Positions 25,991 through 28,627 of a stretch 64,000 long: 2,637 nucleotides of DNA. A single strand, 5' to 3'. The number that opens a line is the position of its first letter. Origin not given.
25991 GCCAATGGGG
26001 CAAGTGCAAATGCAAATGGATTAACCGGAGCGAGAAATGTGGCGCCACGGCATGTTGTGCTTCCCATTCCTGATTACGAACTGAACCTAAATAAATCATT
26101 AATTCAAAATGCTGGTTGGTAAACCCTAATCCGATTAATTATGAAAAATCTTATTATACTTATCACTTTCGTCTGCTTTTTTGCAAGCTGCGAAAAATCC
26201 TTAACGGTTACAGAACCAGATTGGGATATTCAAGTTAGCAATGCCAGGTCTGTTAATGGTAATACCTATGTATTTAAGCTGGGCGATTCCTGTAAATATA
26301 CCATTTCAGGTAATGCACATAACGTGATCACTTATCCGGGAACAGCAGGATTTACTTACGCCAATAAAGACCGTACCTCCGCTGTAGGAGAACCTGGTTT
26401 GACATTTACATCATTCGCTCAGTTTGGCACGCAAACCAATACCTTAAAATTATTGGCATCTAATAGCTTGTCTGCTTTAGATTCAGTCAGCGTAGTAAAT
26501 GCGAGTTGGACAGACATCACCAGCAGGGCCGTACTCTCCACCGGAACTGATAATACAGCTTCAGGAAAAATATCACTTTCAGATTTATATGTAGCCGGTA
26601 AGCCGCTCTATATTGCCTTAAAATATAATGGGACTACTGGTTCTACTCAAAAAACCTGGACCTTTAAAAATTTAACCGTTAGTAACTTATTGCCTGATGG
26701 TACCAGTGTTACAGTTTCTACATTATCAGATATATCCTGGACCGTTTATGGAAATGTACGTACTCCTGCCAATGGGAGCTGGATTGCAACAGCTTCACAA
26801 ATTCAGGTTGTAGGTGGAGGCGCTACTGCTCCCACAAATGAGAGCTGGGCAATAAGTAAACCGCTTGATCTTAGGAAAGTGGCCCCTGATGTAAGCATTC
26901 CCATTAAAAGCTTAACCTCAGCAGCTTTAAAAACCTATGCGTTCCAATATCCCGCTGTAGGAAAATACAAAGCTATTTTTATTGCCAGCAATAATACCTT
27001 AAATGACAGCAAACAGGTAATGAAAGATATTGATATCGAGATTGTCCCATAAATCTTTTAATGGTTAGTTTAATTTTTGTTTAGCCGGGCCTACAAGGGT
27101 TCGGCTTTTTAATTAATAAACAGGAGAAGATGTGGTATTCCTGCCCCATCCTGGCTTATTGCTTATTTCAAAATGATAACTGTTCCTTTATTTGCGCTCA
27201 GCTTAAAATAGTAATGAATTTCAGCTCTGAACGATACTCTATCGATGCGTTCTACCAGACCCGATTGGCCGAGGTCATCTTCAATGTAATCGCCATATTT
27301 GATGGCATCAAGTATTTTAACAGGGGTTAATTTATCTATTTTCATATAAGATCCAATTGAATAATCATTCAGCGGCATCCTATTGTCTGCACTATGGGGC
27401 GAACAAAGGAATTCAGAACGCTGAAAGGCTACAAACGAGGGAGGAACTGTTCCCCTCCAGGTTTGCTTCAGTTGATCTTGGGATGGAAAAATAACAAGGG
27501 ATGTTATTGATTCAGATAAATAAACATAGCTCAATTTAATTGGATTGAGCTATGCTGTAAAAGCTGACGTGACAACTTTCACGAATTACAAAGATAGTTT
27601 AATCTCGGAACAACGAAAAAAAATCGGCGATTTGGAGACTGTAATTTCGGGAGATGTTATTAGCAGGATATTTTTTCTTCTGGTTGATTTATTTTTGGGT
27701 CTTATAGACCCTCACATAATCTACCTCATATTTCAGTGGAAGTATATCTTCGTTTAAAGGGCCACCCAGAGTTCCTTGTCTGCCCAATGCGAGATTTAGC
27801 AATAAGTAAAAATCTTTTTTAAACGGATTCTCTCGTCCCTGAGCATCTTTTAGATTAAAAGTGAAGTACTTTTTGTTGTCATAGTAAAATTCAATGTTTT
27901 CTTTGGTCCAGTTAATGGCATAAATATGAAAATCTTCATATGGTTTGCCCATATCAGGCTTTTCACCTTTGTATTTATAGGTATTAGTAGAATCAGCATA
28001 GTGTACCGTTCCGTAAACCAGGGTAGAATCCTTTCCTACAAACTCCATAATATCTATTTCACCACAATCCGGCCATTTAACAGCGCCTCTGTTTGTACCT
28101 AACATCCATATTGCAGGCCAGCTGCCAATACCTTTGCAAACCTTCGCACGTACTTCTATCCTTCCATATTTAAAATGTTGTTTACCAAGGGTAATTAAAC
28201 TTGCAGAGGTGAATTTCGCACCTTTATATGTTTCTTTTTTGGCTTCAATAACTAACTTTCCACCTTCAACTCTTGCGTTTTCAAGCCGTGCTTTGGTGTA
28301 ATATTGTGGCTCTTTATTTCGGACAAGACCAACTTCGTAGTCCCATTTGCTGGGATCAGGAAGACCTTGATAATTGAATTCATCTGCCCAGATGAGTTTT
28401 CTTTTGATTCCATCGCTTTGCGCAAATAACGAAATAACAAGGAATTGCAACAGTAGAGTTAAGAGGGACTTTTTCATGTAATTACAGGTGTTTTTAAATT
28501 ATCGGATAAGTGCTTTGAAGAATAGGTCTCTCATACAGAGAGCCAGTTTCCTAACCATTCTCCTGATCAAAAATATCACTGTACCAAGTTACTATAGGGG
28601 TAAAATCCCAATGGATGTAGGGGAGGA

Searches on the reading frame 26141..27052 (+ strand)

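Call 7: search_protein_families(library=pfam, proteins=[window:26141-27052:+])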
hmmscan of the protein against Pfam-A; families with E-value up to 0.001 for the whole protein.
window:26141-27052:+ (303 aa): 1 family
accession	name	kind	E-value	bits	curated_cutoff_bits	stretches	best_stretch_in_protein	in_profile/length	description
PF16409.10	DUF5017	-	3.1e-44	151.2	28.8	1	16-200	1-187/187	Domain of unknown function (DUF5017)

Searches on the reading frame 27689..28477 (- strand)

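Call 7: search_protein_families(library=pfam, proteins=[window:27689-28477:-])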
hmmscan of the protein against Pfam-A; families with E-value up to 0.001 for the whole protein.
window:27689-28477:- (262 aa): 2 families
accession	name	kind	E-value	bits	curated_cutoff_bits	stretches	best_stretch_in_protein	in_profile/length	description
PF00722.28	Glyco_hydro_16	-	1.1e-24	87.3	22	1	63-219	9-147/175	Glycosyl hydrolases family 16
PF03935.22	SKN1_KRE6_Sbg1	-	6.9e-06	25.2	30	0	21-127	112-223/501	Beta-glucan synthesis-associated protein SKN1/KRE6/Sbg1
